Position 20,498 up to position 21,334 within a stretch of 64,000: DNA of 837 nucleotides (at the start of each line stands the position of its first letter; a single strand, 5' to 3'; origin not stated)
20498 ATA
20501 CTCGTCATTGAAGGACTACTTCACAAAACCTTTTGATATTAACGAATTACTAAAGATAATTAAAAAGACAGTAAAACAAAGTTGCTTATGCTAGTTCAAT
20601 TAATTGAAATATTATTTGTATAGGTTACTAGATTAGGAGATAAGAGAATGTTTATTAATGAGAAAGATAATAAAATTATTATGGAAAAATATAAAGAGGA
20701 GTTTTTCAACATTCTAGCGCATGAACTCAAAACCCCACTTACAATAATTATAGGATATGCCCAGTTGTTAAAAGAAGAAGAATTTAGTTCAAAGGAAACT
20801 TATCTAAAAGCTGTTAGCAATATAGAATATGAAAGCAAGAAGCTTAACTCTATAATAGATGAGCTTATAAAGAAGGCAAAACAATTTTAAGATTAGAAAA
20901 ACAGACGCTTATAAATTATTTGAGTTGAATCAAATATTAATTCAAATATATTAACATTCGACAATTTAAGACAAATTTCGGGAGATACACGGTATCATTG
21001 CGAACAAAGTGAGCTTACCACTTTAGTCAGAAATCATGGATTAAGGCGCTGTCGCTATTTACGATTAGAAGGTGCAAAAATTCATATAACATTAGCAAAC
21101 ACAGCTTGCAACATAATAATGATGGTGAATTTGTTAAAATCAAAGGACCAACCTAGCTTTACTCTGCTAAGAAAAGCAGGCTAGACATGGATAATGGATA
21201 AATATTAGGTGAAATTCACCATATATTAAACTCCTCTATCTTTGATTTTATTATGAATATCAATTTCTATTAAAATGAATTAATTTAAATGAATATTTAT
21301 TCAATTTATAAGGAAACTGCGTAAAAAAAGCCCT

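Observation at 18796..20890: Stand-alone receiver plus three paralogous DHp-only (H-box only) mini-proteins: a kinase-less phosphotransfer or decoy module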

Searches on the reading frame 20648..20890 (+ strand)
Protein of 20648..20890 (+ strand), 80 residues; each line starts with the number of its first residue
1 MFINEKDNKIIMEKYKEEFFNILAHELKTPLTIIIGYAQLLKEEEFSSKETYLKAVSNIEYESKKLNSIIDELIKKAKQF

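Call 3: search_protein_families(library=pfam, proteins=[window:20648-20890:+], max_evalue=0.1)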
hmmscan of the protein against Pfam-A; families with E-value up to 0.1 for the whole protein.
window:20648-20890:+ (80 aa): 3 families
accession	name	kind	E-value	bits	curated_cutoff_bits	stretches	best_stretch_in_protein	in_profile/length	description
PF00512.31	HisKA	-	2.6e-15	56.7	26.9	1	16-74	2-58/66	His Kinase A (phospho-acceptor) domain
PF24321.1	DUF7493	-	0.02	15.5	27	1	18-77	48-106/108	Domain of unknown function (DUF7493)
PF18297.6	NFACT-R_2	-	0.082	13.5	26.9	0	4-39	17-52/104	NFACT protein RNA binding domain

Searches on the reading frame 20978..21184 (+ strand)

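Call 63: search_protein_families(library=pfam, proteins=[window:20978-21184:+], max_evalue=0.1)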
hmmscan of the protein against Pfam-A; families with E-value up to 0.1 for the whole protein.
window:20978-21184:+ (68 aa): 1 family
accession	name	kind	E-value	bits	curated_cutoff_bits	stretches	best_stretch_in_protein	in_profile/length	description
PF13751.12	DDE_Tnp_1_6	-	0.04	14.6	25.1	1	13-49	88-124/125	Transposase DDE domain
